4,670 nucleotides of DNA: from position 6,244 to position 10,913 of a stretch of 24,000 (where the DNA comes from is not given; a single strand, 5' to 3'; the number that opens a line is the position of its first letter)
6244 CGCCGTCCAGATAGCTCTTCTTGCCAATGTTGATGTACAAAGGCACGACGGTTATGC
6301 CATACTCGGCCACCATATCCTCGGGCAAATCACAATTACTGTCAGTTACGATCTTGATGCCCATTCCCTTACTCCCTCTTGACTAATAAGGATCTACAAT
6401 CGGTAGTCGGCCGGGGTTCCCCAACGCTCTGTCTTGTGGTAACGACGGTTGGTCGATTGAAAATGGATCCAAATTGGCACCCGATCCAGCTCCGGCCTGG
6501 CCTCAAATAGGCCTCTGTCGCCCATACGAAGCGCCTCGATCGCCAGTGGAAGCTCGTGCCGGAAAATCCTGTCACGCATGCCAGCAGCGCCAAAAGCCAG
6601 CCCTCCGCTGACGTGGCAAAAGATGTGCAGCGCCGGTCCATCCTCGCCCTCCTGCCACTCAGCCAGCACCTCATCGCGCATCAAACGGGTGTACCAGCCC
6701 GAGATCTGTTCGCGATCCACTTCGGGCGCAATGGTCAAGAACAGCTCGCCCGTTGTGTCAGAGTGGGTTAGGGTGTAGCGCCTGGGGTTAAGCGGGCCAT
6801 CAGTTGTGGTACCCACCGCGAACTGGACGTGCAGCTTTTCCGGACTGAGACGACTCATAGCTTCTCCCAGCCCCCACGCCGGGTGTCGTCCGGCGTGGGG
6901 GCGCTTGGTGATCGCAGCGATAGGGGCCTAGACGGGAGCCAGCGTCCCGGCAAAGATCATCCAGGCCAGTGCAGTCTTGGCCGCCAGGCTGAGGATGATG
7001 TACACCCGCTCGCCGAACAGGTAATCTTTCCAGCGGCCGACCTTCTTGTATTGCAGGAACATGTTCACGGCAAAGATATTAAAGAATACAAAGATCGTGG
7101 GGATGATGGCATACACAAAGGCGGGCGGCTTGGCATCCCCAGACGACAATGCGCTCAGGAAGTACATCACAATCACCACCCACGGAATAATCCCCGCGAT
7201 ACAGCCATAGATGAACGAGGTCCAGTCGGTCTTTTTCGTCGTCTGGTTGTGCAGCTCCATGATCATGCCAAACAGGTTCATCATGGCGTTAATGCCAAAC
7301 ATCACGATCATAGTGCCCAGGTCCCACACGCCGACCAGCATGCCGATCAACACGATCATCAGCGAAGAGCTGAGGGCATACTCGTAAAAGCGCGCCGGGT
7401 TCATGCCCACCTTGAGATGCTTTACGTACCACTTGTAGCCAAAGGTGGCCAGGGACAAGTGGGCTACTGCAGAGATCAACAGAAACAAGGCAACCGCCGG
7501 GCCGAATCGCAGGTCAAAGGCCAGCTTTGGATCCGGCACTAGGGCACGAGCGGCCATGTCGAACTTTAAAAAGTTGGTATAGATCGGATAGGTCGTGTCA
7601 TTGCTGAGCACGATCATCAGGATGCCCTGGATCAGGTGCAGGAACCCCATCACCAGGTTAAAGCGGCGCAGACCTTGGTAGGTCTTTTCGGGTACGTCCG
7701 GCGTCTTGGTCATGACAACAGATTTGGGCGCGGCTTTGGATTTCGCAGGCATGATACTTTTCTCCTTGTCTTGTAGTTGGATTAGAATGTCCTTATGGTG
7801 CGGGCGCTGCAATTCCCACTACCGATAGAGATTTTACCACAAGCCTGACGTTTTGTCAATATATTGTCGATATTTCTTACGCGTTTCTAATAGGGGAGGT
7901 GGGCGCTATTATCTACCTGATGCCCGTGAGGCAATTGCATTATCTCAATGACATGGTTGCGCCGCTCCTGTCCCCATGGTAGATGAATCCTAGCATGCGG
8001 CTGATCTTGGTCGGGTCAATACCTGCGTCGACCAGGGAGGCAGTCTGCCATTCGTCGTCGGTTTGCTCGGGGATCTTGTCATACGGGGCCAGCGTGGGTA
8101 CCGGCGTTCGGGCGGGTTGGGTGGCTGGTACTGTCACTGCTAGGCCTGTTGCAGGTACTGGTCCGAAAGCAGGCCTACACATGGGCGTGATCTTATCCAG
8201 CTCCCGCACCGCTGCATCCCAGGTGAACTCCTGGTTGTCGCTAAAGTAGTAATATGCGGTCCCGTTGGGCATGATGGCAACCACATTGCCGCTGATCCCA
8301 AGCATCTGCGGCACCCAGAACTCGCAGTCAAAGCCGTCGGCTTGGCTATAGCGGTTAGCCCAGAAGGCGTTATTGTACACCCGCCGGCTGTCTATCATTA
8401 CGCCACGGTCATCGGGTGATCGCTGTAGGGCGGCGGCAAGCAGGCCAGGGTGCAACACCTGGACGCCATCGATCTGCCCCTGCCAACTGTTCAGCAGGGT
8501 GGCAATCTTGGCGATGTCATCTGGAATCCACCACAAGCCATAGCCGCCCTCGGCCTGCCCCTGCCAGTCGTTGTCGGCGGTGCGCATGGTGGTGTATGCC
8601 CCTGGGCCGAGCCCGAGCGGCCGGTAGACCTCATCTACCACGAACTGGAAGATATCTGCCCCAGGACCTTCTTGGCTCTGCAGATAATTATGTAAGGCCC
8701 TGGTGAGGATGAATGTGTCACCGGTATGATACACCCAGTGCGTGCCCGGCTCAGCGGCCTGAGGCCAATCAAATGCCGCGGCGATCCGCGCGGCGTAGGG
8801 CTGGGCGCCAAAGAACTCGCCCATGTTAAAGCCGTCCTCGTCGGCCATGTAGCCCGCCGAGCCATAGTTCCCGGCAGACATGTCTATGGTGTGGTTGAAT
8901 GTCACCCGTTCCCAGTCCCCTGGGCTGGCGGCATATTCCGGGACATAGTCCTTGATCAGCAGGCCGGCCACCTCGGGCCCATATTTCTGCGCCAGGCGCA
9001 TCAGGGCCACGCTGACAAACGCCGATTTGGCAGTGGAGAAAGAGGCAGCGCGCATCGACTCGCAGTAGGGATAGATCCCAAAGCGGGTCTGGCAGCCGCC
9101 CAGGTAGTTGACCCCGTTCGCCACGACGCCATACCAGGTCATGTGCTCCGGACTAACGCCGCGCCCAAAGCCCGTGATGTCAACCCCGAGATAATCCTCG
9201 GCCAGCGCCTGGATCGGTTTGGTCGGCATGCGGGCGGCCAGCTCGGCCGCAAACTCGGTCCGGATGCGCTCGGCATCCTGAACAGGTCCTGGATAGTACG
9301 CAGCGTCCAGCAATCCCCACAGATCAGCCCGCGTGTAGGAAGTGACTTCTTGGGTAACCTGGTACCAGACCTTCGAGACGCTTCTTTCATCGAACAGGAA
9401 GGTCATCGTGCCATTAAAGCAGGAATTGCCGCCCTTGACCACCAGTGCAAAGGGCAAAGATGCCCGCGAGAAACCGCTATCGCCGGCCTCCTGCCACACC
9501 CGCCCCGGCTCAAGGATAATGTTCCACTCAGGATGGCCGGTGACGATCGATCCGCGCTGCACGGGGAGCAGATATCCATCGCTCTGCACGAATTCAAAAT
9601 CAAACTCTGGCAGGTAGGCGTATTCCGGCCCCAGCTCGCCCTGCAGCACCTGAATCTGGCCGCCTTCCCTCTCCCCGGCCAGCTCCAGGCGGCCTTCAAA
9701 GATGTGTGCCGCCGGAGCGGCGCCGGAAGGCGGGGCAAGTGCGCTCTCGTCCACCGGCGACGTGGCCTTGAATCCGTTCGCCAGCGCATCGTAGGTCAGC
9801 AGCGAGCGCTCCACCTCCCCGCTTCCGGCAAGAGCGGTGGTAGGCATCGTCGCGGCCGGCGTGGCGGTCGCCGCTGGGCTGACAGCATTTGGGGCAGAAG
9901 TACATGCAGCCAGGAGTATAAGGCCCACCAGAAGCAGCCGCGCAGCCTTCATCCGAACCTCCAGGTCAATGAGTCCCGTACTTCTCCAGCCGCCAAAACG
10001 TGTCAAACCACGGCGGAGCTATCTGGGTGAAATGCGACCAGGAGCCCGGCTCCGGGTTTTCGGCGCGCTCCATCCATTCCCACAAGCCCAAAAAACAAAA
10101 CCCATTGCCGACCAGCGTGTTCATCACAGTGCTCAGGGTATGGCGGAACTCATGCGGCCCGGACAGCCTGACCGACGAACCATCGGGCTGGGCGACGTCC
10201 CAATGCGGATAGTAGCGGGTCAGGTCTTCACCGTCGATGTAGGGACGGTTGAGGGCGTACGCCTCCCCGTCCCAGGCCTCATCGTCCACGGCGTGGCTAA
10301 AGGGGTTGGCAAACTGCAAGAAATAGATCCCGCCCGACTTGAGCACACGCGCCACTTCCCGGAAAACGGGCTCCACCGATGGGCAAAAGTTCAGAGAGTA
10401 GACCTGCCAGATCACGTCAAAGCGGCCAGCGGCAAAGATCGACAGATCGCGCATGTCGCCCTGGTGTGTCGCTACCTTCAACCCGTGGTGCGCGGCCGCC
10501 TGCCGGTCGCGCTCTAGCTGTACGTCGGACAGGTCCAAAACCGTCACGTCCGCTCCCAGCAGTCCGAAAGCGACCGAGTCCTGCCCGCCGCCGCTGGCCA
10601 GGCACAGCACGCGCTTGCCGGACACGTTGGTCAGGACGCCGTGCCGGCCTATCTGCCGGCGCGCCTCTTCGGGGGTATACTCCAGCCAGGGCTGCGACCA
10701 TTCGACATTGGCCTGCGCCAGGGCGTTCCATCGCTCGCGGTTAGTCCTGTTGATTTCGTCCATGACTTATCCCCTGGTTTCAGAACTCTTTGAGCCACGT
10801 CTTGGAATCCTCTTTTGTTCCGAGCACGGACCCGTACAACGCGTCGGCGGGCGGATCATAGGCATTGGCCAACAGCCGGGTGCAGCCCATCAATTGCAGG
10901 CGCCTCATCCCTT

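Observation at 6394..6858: Chlorophyll Mg-dechelatase (staygreen) homolog placed directly behind a photoreceptor gene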

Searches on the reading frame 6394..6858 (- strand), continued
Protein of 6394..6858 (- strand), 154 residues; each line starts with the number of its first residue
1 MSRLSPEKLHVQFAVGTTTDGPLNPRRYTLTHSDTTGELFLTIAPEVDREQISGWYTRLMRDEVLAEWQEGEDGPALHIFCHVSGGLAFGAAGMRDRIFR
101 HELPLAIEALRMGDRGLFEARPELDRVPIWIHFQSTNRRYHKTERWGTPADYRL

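Call 66: find_homologous_proteins(query=P0151, max_evalue=1e-10)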
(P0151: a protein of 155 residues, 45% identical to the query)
Query P0151 (155 aa): 1079 proteins with E <= 1e-10 among 1087 candidates; the best 120 are listed.
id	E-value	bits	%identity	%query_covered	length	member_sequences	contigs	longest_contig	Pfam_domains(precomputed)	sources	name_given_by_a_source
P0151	2.5e-104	364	100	100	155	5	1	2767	PF12638.13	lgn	-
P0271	2.2e-69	251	77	93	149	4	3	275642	PF12638.13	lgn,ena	-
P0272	2.5e-67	244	73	97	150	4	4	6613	PF12638.13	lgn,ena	-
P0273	7.4e-67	242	79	86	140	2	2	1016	PF12638.13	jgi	-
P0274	7.9e-66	239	71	97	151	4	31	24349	PF12638.13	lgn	-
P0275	9.6e-65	236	68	95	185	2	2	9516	PF12638.13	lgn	-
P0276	1.3e-63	232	68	95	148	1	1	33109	PF12638.13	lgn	-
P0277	5.3e-63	230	67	95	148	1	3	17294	PF12638.13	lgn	-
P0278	2.7e-61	224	68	95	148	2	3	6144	PF12638.13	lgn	-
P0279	9.9e-60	219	65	95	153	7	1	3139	PF12638.13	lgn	-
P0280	1.2e-58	216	65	95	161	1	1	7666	PF12638.13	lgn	-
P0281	2.7e-58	215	65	95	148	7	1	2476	PF12638.13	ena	-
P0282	8.4e-58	213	64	95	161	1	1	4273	PF12638.13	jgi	jgi:hypothetical protein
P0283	1.3e-57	212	61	95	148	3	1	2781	PF12638.13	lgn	-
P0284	1.3e-57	212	64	95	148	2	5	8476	PF12638.13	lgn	-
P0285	1.5e-57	212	66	95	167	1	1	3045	PF12638.13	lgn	-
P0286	2.1e-57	212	65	93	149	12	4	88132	PF12638.13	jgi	-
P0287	3.2e-57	211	63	95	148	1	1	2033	PF12638.13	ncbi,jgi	jgi:hypothetical protein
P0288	3.8e-57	211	63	95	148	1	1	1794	PF12638.13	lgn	-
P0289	1.2e-56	209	61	95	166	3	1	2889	PF12638.13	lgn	-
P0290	7.2e-56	207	61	95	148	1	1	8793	PF12638.13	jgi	jgi:hypothetical protein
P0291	8.4e-56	206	60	95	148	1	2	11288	PF12638.13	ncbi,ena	-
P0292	8.6e-56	206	61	95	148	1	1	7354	PF12638.13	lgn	-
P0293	1.5e-55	206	62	95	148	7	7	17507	PF12638.13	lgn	-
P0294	1.6e-55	206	63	95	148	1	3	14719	PF12638.13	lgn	-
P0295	1.7e-55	205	61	95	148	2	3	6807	PF12638.13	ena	-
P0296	1.8e-55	205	63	95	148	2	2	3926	PF12638.13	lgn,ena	-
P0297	2.8e-55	205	60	95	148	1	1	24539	PF12638.13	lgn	-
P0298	2.9e-55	205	61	95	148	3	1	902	PF12638.13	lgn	-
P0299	3.1e-55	205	62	95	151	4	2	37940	PF12638.13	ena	-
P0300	4.1e-55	204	60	95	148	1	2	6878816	PF12638.13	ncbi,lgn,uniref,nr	ncbi:staygreen family protein [Pseudobacteroides cellulosolvens]|uniref:Staygreen protein n=1 Tax=Ps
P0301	5.2e-55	204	62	95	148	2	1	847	PF12638.13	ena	-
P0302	6.0e-55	204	63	95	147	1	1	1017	PF12638.13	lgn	-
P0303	6.1e-55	204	59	95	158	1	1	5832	PF12638.13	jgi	jgi:hypothetical protein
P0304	7.2e-55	203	61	95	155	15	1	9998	PF12638.13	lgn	-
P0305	8.2e-55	203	61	94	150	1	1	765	PF12638.13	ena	-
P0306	8.5e-55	203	59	95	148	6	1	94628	PF12638.13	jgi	-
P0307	1.1e-54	203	61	95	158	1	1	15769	PF12638.13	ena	-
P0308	1.1e-54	203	61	95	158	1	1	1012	PF12638.13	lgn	-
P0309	1.2e-54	203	63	95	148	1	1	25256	PF12638.13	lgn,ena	-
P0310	1.4e-54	203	61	95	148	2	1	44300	PF12638.13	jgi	jgi:hypothetical protein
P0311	1.8e-54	202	63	95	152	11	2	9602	PF12638.13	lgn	-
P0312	1.9e-54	202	59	97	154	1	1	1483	PF12638.13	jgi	jgi:hypothetical protein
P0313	2.0e-54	202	63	95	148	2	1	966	PF12638.13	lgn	-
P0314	2.0e-54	202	62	92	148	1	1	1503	PF12638.13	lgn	-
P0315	2.9e-54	201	63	95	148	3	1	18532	PF12638.13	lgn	-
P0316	4.2e-54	201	61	95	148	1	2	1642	PF12638.13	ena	-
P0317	6.6e-54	200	62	95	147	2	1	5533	PF12638.13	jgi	jgi:hypothetical protein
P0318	1.0e-53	200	61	95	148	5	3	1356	PF12638.13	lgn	-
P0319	1.2e-53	200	61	95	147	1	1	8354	PF12638.13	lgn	-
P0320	1.2e-53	200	61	95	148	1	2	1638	PF12638.13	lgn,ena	-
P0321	1.3e-53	199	61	95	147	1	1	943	PF12638.13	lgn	-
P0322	1.6e-53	199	61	95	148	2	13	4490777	PF12638.13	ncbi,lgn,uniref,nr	ncbi:hypothetical protein BD780_000863 [Clostridium tetanomorphum]|uniref:Staygreen protein domain-c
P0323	1.6e-53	199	62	95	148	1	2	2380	PF12638.13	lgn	-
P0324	1.8e-53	199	60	95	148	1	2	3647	PF12638.13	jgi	-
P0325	1.9e-53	199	62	95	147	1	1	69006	PF12638.13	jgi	jgi:hypothetical protein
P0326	2.1e-53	199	62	95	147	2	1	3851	PF12638.13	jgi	-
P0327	2.2e-53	199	59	95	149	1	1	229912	PF12638.13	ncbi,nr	ncbi:hypothetical protein FZW96_16360 [Bacillus sp. BGMRC 2118]|nr:hypothetical protein FZW96_16360 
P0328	2.5e-53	198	60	95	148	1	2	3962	PF12638.13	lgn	-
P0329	2.9e-53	198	59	95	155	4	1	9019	PF12638.13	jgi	-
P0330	3.9e-53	198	63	95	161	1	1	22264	PF12638.13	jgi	jgi:hypothetical protein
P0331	4.0e-53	198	61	95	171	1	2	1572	PF12638.13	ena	-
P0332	4.6e-53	198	62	95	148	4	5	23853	PF12638.13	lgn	-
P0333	6.6e-53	197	61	95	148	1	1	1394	PF12638.13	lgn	-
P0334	7.4e-53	197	59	95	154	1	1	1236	PF12638.13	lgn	-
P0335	7.7e-53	197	60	95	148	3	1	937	PF12638.13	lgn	-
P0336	8.1e-53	197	59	95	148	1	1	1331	PF12638.13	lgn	-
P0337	9.4e-53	197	58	95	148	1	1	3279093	PF12638.13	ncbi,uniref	ncbi:staygreen family protein [Sporosarcina sp. UB5]|uniref:staygreen family protein n=1 Tax=Sporosa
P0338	9.8e-53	197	59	95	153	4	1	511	PF12638.13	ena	-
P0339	1.0e-52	196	61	95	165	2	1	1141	PF12638.13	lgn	-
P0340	1.1e-52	196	61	95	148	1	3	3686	PF12638.13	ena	-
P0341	1.1e-52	196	59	95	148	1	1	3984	PF12638.13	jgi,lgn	jgi:hypothetical protein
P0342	1.1e-52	196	60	95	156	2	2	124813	PF12638.13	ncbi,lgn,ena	-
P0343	1.2e-52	196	61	95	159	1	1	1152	PF12638.13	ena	-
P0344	1.2e-52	196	59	95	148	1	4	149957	PF12638.13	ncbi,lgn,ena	-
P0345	1.3e-52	196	59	98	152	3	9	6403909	PF12638.13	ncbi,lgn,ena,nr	ncbi:MAG: hypothetical protein GX306_06590 [Clostridiales bacterium]|nr:hypothetical protein [Clostr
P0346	1.3e-52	196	58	97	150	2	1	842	PF12638.13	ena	-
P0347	1.4e-52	196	61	94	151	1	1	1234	PF12638.13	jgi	-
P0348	1.5e-52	196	59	95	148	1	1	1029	PF12638.13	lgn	-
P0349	1.9e-52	196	59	95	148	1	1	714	PF12638.13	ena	-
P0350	2.6e-52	195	61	95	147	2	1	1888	PF12638.13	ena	-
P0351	3.1e-52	195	59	95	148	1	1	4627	PF12638.13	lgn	-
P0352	3.3e-52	195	60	95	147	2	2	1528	PF12638.13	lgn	-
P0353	3.3e-52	195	63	95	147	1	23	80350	PF12638.13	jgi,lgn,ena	jgi:hypothetical protein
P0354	3.5e-52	195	62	92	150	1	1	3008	PF12638.13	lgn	-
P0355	4.1e-52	194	59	95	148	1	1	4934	PF12638.13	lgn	-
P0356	4.7e-52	194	58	95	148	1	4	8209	PF12638.13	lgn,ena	-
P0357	4.8e-52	194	62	95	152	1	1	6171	PF12638.13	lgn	-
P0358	5.0e-52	194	59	95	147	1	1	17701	PF12638.13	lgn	-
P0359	5.2e-52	194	61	96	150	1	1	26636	PF12638.13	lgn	-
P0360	6.8e-52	194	62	95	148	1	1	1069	PF12638.13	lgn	-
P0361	7.1e-52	194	59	95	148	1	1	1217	PF12638.13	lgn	-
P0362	8.8e-52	193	60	95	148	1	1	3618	PF12638.13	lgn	-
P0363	9.6e-52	193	57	95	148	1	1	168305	PF12638.13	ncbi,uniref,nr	ncbi:staygreen family protein [Jeotgalibacillus haloalkalitolerans]|uniref:Staygreen family protein 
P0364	1.2e-51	193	59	95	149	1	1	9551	PF12638.13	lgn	-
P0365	1.2e-51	193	60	95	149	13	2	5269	PF12638.13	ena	-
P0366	1.4e-51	193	63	95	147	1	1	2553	PF12638.13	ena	-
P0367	1.5e-51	193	59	95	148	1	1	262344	PF12638.13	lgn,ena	-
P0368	1.9e-51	192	61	95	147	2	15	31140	PF12638.13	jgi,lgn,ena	-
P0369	1.9e-51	192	59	94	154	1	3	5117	PF12638.13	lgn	-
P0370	2.1e-51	192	59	95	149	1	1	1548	PF12638.13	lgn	-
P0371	2.6e-51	192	57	95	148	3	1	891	PF12638.13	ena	-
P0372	2.6e-51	192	59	95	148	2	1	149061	PF12638.13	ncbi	-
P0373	3.0e-51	192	59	95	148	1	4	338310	PF12638.13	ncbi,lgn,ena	-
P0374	3.3e-51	192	60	95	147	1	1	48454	PF12638.13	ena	-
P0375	3.5e-51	191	65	90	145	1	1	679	PF12638.13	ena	-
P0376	3.7e-51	191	61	95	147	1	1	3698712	PF12638.13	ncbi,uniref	ncbi:staygreen family protein [Alkalihalophilus sp. As8PL]|uniref:Staygreen family protein n=1 Tax=A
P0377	3.8e-51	191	62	95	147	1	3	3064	PF12638.13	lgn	-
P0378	4.2e-51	191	62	90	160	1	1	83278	PF12638.13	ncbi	-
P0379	4.2e-51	191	59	95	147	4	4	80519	PF12638.13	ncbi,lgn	-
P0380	5.1e-51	191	59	95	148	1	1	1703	PF12638.13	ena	-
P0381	5.4e-51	191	61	95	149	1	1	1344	PF12638.13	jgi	jgi:hypothetical protein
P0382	5.6e-51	191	61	95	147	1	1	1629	PF12638.13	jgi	jgi:hypothetical protein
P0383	6.0e-51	191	61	98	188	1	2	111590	PF12638.13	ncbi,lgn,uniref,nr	ncbi:hypothetical protein GTO89_15065 [Heliobacterium gestii]|uniref:Staygreen protein domain-contai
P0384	6.7e-51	191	60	95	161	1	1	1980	PF12638.13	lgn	-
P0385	6.7e-51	191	60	95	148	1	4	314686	PF12638.13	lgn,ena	-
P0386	7.1e-51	190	60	92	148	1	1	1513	PF12638.13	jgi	jgi:hypothetical protein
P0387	7.9e-51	190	58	95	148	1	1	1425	PF12638.13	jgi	jgi:hypothetical protein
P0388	8.2e-51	190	57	95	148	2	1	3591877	PF12638.13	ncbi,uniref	ncbi:staygreen family protein [Jeotgalibacillus malaysiensis]|uniref:staygreen family protein n=1 Ta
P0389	8.3e-51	190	59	95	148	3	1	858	PF12638.13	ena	-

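Call 67: find_encoding_contigs(protein=P0300, flank=6000, max_places=1)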
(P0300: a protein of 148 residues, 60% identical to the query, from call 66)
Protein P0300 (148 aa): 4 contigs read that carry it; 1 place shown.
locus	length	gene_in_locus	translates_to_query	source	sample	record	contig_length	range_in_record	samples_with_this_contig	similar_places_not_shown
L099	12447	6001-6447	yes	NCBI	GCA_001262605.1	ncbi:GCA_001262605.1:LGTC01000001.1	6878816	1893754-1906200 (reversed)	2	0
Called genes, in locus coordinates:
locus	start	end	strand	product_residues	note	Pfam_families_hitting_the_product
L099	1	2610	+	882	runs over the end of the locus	PF00009:GTP_EFTU, PF22042:EF-G_D2 (weak), PF14492:EFG_III (faint), PF03764:EFG_IV, PF00679:EFG_C, PF05991:NYN_YacP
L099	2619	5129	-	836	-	PF00753:Lactamase_B, PF12706:Lactamase_B_2, PF16661:Lactamase_B_6, PF23023:Anti-Pycsar_Apyc1, PF10996:Beta-Casp, PF07521:RMMBL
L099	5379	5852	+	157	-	-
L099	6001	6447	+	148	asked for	PF12638:Staygreen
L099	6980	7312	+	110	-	-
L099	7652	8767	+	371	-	PF01041:DegT_DnrJ_EryC1, PF00155:Aminotran_1_2 (weak)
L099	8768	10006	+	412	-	PF02397:Bac_transf, PF13302:Acetyltransf_3, PF13420:Acetyltransf_4, PF00583:Acetyltransf_1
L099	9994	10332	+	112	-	-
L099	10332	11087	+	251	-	-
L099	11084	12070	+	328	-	PF04339:FemAB_like, PF02388:FemAB (weak), PF13480:Acetyltransf_6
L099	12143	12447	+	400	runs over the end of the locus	PF00534:Glycos_transf_1, PF13692:Glyco_trans_1_4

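Call 68: find_encoding_contigs(protein=P0337, flank=6000, max_places=1)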
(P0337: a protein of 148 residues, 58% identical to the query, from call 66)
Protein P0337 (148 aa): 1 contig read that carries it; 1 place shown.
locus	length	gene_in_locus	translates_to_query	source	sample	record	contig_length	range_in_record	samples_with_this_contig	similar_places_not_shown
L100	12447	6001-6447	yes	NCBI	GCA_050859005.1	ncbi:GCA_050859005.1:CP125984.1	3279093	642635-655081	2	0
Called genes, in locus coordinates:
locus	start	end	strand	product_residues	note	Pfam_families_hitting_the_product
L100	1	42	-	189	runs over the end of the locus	PF00578:AhpC-TSA, PF08534:Redoxin, PF10417:1-cysPrx_C (weak)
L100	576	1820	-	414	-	PF00924:MS_channel_2nd, PF21082:MS_channel_3rd (weak)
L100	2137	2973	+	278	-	PF00194:Carb_anhydrase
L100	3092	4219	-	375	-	PF00015:MCPsignal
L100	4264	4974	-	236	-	-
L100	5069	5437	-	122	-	-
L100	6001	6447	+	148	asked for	PF12638:Staygreen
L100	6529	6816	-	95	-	-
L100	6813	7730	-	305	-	PF13487:HD_5, PF01966:HD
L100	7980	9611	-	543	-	PF00118:Cpn60_TCP1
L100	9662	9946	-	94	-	PF00166:Cpn10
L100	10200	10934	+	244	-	PF02517:Rce1-like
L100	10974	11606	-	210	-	PF04893:Yip1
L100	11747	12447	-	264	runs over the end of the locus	PF00902:TatC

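Call 69: find_encoding_contigs(protein=P0322, flank=6000, max_places=1)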
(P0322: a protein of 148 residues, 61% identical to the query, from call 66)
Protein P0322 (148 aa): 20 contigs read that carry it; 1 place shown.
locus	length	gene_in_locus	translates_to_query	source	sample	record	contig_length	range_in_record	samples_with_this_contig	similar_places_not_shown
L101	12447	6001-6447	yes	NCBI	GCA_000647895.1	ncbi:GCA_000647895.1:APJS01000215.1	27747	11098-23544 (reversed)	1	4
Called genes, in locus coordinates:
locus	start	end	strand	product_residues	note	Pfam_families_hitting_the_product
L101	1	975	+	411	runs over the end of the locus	PF05977:MFS_3, PF07690:MFS_1, PF12832:MFS_1_like (faint)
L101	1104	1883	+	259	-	PF00005:ABC_tran, PF13304:AAA_21 (faint)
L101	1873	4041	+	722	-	PF02687:FtsX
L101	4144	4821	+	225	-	PF00072:Response_reg, PF00486:Trans_reg_C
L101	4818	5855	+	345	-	PF02518:HATPase_c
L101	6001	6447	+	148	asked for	PF12638:Staygreen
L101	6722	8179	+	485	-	PF12161:HsdM_N, PF02384:N6_Mtase, PF07669:Eco57I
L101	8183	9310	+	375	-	PF01420:Methylase_S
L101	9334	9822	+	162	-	-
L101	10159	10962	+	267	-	PF27070:HTH_Rpn_C (weak)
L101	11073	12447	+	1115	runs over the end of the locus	PF13643:DUF4145 (weak), PF04313:HSDR_N, PF00270:DEAD, PF04851:ResIII, PF18766:SWI2_SNF2, PF00271:Helicase_C (weak), PF08463:EcoEI_R_C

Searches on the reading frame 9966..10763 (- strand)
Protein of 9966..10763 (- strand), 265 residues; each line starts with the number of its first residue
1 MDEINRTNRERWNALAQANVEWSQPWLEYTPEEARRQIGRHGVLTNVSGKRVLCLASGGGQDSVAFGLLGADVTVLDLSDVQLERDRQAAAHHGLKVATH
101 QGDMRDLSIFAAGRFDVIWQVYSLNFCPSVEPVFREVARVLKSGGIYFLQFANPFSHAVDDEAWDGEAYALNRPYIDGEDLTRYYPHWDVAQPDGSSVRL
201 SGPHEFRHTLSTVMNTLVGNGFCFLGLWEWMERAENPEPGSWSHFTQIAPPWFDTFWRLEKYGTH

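Call 3: search_protein_families(library=pfam, proteins=[window:9966-10763:-], max_evalue=0.01)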
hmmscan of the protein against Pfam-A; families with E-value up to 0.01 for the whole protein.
window:9966-10763:- (265 aa): 6 families
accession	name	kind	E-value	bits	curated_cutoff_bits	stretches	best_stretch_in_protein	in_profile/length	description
PF08241.18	Methyltransf_11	-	5e-17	62.8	21.2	1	53-148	1-94/95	Methyltransferase domain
PF13649.12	Methyltransf_25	-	8e-16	59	27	1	52-145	1-97/97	Methyltransferase domain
PF13847.12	Methyltransf_31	-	6e-12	45.9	27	1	48-153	3-113/145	Methyltransferase domain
PF08242.18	Methyltransf_12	-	8e-08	33.4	30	1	56-146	4-97/98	Methyltransferase domain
PF13489.12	Methyltransf_23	-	4.1e-07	30.3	27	1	32-183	7-152/164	Methyltransferase domain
PF01209.24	Ubie_methyltran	-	8.4e-05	22.5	20.1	1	47-156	46-159/233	ubiE/COQ5 methyltransferase family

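Call 4: search_protein_families(library=ncbifam, proteins=[window:9966-10763:-], max_evalue=0.01)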
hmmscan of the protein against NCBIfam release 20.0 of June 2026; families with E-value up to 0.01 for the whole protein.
window:9966-10763:- (265 aa): 28 families (the best 25 are shown)
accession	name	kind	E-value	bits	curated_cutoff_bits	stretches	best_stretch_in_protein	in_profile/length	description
NF041675.1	sarc_dimgly_tmase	equivalog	4.5e-09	36.7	550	1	52-155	68-173/278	sarcosine/dimethylglycine N-methyltransferase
NF007610.0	PRK10258.1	equivalog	7.3e-09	35.3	342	1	45-146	39-135/251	malonyl-ACP O-methyltransferase BioC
TIGR01983.1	UbiG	equivalog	1e-08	34.8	102.95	1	27-153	30-155/228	bifunctional 2-polyprenyl-6-hydroxyphenol methylase/3-demethylubiquinol 3-O-methyltransferase UbiG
NF008823.0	PRK11873.1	subfamily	6e-08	32.5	263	1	48-145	77-177/272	arsenite methyltransferase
NF045825.1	FAmtase_mtf2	equivalog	8.2e-08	31.8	400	1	45-148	55-157/248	fatty-acid O-methyltransferase Mtf2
NF041820.1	daptide_MTase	equivalog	1e-07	31.7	175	1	49-159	37-152/243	daptide-type RiPP biosynthesis methyltransferase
NF045823.1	PthPhpthDimycoMt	equivalog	1e-07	31.4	300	1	45-148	63-165/256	phthiotriol/phenolphthiotriol dimycocerosates methyltransferase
NF041537.1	ArsM_AhpD_UU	exception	1.2e-07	30.9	510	1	48-148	76-179/345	arsenite methyltransferase/AhpD domain selenoprotein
NF001241.0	PRK00216.1-2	equivalog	1.5e-07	31.3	327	1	43-154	46-153/231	demethylmenaquinone methyltransferase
NF045649.1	2X_seleno_MduS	exception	3.8e-07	29.4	380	1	50-148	43-146/338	methyltransferase domain-containing selenoprotein MduS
TIGR02072.1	BioC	equivalog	4.5e-07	29.9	184.95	1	50-148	36-131/244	malonyl-ACP O-methyltransferase BioC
TIGR01934.1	MenG_MenH_UbiE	subfamily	1.6e-06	27.6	158.35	1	46-155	37-148/223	ubiquinone/menaquinone biosynthesis methyltransferase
NF001240.0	PRK00216.1-1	equivalog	1.4e-05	24.3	378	1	48-165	63-184/251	bifunctional demethylmenaquinone methyltransferase/2-methoxy-6-polyprenyl-1,4-benzoquinol methylase UbiE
NF047649.1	MTase_UXPK_star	exception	5.3e-05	22.4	460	1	48-149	77-181/283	methyltransferase/UXPK-star double selenoprotein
NF043040.1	corrin_prot_MT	hypoth_equivalog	5.8e-05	22.6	180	1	46-146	37-144/216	corrinoid protein-associated methyltransferase CpaM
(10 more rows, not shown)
